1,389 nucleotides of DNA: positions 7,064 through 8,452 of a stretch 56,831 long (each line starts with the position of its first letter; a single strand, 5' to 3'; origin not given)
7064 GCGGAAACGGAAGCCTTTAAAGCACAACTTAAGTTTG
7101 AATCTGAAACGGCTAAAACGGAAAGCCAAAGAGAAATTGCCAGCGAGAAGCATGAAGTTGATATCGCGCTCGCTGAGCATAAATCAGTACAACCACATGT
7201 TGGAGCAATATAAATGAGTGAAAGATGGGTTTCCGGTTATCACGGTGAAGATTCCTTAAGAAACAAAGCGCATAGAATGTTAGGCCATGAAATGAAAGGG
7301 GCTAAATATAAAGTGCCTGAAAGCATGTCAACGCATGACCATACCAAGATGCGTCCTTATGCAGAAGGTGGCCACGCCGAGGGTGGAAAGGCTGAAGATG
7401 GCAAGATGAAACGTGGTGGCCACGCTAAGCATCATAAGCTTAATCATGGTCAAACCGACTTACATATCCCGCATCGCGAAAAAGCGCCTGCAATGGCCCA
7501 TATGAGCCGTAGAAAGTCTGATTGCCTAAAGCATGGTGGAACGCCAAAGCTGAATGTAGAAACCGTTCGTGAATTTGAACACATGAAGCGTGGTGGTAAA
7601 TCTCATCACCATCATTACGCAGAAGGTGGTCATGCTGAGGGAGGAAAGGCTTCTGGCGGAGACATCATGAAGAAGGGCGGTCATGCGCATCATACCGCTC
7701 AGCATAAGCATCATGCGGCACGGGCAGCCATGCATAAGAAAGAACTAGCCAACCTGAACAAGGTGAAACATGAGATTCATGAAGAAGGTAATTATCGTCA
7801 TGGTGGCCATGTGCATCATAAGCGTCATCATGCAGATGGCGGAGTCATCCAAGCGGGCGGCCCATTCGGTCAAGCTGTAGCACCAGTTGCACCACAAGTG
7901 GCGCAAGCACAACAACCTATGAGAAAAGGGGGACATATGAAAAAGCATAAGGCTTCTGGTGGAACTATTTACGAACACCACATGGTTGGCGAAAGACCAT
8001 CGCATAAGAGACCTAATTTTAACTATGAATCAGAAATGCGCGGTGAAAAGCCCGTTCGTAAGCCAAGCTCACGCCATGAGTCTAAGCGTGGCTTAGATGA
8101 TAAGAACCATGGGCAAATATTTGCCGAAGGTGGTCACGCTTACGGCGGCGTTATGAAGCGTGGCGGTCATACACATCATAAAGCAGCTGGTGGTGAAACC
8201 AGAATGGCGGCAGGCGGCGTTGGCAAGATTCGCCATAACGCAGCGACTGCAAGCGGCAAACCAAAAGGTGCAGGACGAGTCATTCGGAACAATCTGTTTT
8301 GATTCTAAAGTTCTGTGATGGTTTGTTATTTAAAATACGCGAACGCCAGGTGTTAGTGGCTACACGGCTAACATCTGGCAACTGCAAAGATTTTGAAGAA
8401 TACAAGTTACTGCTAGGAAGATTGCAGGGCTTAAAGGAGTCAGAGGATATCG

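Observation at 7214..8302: Extremely His/Gly/Lys-rich repeat protein encoded directly after the portal gene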

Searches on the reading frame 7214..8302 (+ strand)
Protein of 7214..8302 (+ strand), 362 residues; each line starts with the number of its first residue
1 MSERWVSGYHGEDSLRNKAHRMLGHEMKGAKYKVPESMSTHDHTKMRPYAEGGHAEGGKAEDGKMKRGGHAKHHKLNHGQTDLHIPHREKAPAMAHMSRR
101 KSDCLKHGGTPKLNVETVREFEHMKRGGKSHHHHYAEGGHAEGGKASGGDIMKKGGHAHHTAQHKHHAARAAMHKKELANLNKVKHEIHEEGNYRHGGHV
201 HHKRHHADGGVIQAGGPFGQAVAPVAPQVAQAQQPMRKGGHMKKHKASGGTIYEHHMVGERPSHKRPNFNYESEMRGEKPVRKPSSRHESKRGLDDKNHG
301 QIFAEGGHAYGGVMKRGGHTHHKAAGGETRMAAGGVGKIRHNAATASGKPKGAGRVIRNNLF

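Call 4: search_protein_families(library=pfam, proteins=[window:7214-8302:+], max_evalue=0.01)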
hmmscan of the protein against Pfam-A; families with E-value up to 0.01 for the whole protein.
window:7214-8302:+ (362 aa): 0 families

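Call 5: search_protein_families(library=phrogs, proteins=[window:7214-8302:+], max_evalue=0.01)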
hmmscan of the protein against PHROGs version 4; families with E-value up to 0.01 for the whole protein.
window:7214-8302:+ (362 aa): 0 families

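Call 6: search_dna_similar(query=window:7214-8302:+, collection=phages, mode=protein, max_rows=30)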
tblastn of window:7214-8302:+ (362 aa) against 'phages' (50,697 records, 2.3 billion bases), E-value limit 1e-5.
No match.

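Call 16: find_homologous_proteins(query=window:7214-8299:+, max_evalue=0.001)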
Query window:7214-8299:+ (362 aa): 31 proteins with E <= 0.001 among 4608 candidates.
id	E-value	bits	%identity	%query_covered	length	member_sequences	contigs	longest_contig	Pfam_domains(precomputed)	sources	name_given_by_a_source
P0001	2.6e-200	684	89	100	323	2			-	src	-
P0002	1.5e-155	536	74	100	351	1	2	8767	-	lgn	-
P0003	5.9e-60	222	41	99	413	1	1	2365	-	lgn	-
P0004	2.2e-59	220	42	81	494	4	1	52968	-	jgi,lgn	jgi:hypothetical protein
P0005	6.4e-58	215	40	99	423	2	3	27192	-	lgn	-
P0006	1.2e-56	211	34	100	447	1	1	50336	-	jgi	jgi:hypothetical protein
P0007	2.1e-34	138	32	96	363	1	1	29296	-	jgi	jgi:hypothetical protein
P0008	4.7e-29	120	47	41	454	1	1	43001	-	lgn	-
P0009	7.1e-28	116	36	40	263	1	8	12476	-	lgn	-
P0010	3.3e-25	107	35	69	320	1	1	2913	-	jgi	jgi:hypothetical protein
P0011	9.7e-25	106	35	97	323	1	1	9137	-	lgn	-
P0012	2.5e-23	101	42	32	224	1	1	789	-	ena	-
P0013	1.1e-19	89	36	41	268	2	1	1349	-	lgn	-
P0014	5.9e-19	87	42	32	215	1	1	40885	-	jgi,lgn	jgi:hypothetical protein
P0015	1.3e-18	86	44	36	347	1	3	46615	-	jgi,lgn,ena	-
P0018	6.0e-16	77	29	95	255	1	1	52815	-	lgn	-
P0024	4.5e-7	48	51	20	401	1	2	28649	-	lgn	-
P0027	9.0e-6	43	39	29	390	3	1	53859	-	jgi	jgi:hypothetical protein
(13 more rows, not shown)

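Call 21: find_encoding_contigs(protein=P0004, flank=10000, max_places=2)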
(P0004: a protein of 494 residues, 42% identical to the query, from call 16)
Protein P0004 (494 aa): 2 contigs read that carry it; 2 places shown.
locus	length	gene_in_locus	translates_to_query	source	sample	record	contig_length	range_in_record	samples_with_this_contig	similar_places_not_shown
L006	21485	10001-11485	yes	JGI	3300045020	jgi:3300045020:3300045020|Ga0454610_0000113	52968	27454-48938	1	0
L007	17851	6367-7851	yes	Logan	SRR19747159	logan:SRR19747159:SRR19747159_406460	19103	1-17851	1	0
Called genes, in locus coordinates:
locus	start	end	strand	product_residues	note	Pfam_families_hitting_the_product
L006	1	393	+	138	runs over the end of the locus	-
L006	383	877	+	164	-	-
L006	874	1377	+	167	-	-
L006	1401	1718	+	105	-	-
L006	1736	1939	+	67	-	-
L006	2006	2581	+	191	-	-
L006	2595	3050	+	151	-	-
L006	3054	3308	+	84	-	-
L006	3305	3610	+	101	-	-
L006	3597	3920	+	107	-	-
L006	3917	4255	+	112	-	-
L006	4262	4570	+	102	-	PF22253:DUF6948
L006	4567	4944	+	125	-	-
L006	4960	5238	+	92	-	-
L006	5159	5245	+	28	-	-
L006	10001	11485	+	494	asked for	-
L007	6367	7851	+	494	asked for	-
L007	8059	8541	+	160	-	-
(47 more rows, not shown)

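Call 22: find_encoding_contigs(protein=P0027, flank=10000, max_places=2)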
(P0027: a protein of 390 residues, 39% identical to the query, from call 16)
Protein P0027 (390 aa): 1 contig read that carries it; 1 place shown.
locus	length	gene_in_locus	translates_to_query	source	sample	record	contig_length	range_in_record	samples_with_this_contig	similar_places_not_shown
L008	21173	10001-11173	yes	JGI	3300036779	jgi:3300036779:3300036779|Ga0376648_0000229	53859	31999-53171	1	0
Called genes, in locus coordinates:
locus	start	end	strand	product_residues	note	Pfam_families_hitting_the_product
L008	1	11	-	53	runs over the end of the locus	-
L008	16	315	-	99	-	-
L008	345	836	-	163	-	-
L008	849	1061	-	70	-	-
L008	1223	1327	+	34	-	-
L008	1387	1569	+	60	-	-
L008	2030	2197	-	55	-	-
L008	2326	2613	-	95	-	-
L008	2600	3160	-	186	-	-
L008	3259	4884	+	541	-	PF17289:Terminase_6C (weak)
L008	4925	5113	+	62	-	-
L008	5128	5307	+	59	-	-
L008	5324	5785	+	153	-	-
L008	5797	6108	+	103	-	-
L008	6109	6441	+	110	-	PF04014:MazE_antitoxin (weak)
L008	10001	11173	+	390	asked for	-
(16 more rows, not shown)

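Call 24: find_encoding_contigs(protein=P0002, flank=10000, max_places=3)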
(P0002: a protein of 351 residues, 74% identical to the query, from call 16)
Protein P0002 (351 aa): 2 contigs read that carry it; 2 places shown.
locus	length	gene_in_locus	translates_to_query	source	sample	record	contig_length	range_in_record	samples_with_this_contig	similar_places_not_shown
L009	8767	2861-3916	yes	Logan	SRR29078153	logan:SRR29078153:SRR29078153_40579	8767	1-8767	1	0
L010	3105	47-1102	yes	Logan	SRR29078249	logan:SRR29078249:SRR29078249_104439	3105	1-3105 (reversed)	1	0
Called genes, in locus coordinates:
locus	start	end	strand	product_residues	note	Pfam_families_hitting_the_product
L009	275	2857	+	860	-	-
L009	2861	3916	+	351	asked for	-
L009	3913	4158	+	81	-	-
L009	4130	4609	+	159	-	-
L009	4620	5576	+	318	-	-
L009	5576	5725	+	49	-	-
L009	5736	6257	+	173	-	-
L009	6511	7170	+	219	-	-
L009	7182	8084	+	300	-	PF25209:Phage_capsid_4, PF10124:Mu-like_gpT (weak)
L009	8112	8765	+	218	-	?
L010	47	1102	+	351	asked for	-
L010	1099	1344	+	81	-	-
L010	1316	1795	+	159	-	-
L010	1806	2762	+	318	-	-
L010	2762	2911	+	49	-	-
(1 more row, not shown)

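Call 36: search_solved_structures(query=A2, max_evalue=1)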
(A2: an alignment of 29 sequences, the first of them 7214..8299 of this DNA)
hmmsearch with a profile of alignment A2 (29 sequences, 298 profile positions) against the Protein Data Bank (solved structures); distinct sequences matched with E-value up to 1: 0.
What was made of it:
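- Closest known: Podovirus ejection / internal virion proteins. Different: No sequence or fold similarity (calls 4, 5, 36).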

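Call 43: predict_structure(alignment_id=A2)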
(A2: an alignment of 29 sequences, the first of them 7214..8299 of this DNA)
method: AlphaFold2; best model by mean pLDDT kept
length: 362 residues; sequences in the alignment: 29
mean_pLDDT: 54.3   pTM: 0.18
mean pLDDT of the five models: 54.3, 52.5, 48.9, 48.8, 48.8
residues with pLDDT >= 90: 0; 70-90: 35; 50-70: 187; < 50: 140
segments of 3 or more residues with pLDDT < 50: 52-55, 57-62, 64-66, 68-73, 127-153, 155-157, 189-205, 207-216, 218-223, 239-242, 249-251, 286-291, 305-312, 317-320, 326-330, 334-336
pLDDT, mean of each block of 10 residues (from residue 1): 58 79 68 55 56 46 47 57 60 64 68 58 54 39 42 46 53 66 55 43 43 46 50 49 48 55 64 61 50 51 45 46 47 52 72 60 48
secondary structure, 60 per line:
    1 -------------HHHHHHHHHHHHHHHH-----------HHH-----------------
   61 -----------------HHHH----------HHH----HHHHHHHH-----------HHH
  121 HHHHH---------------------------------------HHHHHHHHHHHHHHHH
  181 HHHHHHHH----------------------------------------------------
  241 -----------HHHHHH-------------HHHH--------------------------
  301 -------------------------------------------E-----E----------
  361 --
elements in order: H14-29 H78-81 H99-106 H118-125 H165-188 H252-257 H271-274
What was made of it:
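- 7214..8302 (+): Gene for the 362-aa Gly/His/Lys-rich, intrinsically disordered polycationic protein. It is a member of a new 'post-portal' family. AF2 mean pLDDT 54, pTM 0.18 (call 43).
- On Podovirus ejection / internal virion proteins: The AF2 model was too disordered for a fold search (call 43).
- AF2 with the family alignment gives pLDDT 54 and pTM 0.18, with only short helices (call 43).
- Tried and rejected: AF2 with the family alignment gave a disordered model (pLDDT 54), so no fold search was run on it (call 43).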

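Call 44: search_protein_representatives(alignment_id=A2)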
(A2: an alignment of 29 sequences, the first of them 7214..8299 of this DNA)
Query: 29 sequences, 298 profile positions. Proteins with E-value up to 0.001 (for the whole library): 319; up to 1e-10: 192; up to 1e-30: 78. The best 150 are listed.
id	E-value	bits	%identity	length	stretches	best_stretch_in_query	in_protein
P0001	1.4e-88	313.7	-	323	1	10-272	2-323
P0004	8.9e-81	288.1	-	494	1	10-272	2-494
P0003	2.5e-78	280.0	-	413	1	11-272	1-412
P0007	1.3e-73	264.6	-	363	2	74-265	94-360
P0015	1.4e-70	254.5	-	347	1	6-267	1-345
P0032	5.0e-70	252.8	-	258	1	6-267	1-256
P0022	1.0e-68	248.5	-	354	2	10-186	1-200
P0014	6.0e-67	242.7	-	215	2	4-125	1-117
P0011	9.9e-63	228.8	-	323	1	6-268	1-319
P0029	9.2e-62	225.6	-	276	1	11-270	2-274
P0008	2.6e-61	224.1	-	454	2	56-272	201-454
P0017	1.5e-58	215.1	-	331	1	10-261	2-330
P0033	5.3e-58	213.3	-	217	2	6-125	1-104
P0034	2.6e-56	207.7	-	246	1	10-268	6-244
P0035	1.0e-54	202.5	-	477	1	7-268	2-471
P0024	7.8e-48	179.9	-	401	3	10-245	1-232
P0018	1.4e-42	162.6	-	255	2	14-212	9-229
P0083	6.8e-33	130.9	-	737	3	7-219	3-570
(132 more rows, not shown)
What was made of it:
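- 7214..8302 (+): Family searches (calls 16, 44).
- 31 close homologues were found, and 319 clusters at 50% identity (calls 16, 44).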

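Call 52: search_dna_similar(query=P0014, collection=phages, mode=protein, max_evalue=0.01, max_rows=30)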
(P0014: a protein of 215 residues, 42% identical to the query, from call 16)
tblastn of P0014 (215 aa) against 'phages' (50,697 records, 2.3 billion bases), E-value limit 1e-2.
No match.
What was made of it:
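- On Podovirus ejection / internal virion proteins: No cultured phage carries a family member (calls 6, 52), so no proteomics is available.
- No cultured phage carries a family member (calls 6, 52), so no proteomics exists.
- Tried and rejected: Cultured or annotated phages. tblastn of the window protein, and of a short, less repetitive member (P0014), against 50,697 GenBank phage records gave no match (calls 6, 52).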

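Call 53: search_protein_families(library=ncbifam, proteins=[window:7214-8299:+, P0014, P0083], max_evalue=0.1)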
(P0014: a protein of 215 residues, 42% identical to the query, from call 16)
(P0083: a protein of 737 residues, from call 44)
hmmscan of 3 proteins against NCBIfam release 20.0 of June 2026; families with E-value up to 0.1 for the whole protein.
window:7214-8299:+ (362 aa): 0 families

P0014 (215 aa): 0 families

P0083 (737 aa): 0 families

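Call 64: find_encoding_contigs(protein=P0018, flank=6000, max_places=1)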
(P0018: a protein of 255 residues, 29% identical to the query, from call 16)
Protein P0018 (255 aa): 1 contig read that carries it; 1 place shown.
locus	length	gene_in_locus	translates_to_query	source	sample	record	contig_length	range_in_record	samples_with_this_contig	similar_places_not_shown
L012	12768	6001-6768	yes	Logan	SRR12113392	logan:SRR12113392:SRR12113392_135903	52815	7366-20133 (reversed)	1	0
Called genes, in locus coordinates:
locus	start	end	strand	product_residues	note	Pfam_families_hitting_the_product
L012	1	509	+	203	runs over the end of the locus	-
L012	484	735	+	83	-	-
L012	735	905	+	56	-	-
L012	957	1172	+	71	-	PF07866:DUF1653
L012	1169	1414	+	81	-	-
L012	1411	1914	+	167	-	-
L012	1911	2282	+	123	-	-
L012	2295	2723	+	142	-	-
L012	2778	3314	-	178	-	-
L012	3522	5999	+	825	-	-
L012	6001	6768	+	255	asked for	-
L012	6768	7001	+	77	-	-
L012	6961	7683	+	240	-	-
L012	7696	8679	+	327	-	-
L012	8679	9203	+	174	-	-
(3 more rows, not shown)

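Call 65: find_encoding_contigs(protein=P0015, flank=6000, max_places=1)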
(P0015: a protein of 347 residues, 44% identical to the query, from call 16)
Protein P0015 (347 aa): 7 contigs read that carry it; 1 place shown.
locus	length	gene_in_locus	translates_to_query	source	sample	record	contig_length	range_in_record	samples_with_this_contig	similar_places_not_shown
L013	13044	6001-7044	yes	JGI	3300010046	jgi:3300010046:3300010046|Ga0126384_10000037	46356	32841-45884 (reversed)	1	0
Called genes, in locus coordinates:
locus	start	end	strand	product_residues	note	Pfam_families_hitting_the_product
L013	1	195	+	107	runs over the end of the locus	PF22253:DUF6948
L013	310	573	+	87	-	-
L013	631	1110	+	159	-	-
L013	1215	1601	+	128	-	-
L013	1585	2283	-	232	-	-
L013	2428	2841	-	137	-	-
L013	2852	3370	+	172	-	-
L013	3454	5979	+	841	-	-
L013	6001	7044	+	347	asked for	-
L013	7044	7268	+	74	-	-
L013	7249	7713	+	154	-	-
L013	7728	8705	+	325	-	-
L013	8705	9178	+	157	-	-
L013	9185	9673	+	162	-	-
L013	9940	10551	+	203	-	-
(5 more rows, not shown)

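Call 66: find_encoding_contigs(protein=P0024, flank=6000, max_places=1)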
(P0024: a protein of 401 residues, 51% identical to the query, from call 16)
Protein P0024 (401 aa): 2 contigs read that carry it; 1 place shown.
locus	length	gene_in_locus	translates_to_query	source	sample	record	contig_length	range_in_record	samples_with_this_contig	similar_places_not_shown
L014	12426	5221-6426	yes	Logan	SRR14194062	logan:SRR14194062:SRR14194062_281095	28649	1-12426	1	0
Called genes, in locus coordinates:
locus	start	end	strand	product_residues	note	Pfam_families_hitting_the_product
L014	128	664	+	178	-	-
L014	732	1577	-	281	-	PF03837:RecT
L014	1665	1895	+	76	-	-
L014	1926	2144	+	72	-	-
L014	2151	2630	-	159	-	-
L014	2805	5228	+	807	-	-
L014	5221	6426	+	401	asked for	-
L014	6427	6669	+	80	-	-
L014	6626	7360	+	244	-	-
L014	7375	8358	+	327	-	-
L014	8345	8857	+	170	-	-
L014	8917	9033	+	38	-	-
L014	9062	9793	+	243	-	-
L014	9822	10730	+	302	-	PF25209:Phage_capsid_4, PF10124:Mu-like_gpT (faint)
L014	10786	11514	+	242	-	PF26696:PTL_trimer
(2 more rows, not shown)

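Call 68: search_protein_families(library=pfam, alignment_id=A2, max_evalue=1)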
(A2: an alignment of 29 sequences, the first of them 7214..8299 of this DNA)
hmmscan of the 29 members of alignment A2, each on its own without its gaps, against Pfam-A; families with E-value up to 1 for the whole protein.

A. member 1, window:7214-8299:+ (362 aa): 0 families

B. families by the number of members that match (of 29 scanned): 6 families
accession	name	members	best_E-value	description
PF04306.18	DUF456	3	0.27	Protein of unknown function (DUF456)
PF08513.17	LisH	2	0.0033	LisH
PF19114.6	EsV_1_7_cys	1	0.03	EsV-1-7 cysteine-rich motif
PF10902.13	WYL_2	1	0.11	WYL_2, Sm-like SH3 beta-barrel fold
PF00623.25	RNA_pol_Rpb1_2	1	0.58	RNA polymerase Rpb1, domain 2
PF02932.22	Neur_chan_memb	1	0.96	Neurotransmitter-gated ion-channel transmembrane region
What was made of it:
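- On Podovirus ejection / internal virion proteins: Pfam, PHROGs, NCBIfam and PDB-sequence searches gave no hits (calls 4, 5, 36, 53, 68).
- On Mu gpF / SPP1 gp7 minor head protein (PF04233): No Pfam hit at E ≤ 0.01 or E ≤ 1 (calls 4, 68).
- There is no sequence or fold similarity to any known internal or ejection protein (calls 4, 5, 36, 68).
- Tried and rejected: Pfam (E ≤ 0.01 and ≤ 1), PHROGs, NCBIfam and a PDB-sequence profile search gave nothing for the protein or its family (calls 4, 5, 36, 53, 68).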

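Call 96: find_related_loci(query=A4, collection=genome_contigs, flank=6000)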
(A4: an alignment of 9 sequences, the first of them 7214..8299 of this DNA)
Query A4 (362 aa) in genome_contigs; peptide patterns used: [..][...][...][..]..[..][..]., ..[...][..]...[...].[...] (x = any residue, [..] = any of these).
19 stretches matched a pattern, but none encodes a relative of the query by tblastn (E <= 1e-3).
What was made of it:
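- Tried and rejected: No relative was found in 185,579 species genomes, so it is not a prophage or cellular family (call 96).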

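Call 97: find_related_loci(query=A4, collection=viral_contigs, flank=4000)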
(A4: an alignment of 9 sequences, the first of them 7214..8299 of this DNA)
Query A4 (362 aa) in viral_contigs; peptide patterns used: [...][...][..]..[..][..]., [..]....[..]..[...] (x = any residue, [..] = any of these).
51 stretches matched a pattern; 10 encode a relative of the query (tblastn E <= 1e-3); 10 distinct loci.
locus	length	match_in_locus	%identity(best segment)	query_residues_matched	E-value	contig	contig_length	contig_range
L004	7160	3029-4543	42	1-362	3e-48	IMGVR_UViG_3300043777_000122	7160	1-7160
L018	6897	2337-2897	41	4-350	1e-21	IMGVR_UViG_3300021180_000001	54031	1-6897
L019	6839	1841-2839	44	3-350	4e-21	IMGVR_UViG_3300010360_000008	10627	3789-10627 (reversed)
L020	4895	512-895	40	213-350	6e-20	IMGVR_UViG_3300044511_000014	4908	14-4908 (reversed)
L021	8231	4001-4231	39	234-350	2e-16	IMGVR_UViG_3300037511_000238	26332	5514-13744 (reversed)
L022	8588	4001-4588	42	4-350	9e-16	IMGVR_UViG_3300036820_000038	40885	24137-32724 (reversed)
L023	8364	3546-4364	26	49-326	2e-14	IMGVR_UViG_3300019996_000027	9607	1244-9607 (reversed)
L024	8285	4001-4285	39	246-350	2e-13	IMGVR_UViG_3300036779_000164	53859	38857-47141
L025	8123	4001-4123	63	241-281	5e-12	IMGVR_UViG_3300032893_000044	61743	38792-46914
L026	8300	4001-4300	39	245-350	4e-11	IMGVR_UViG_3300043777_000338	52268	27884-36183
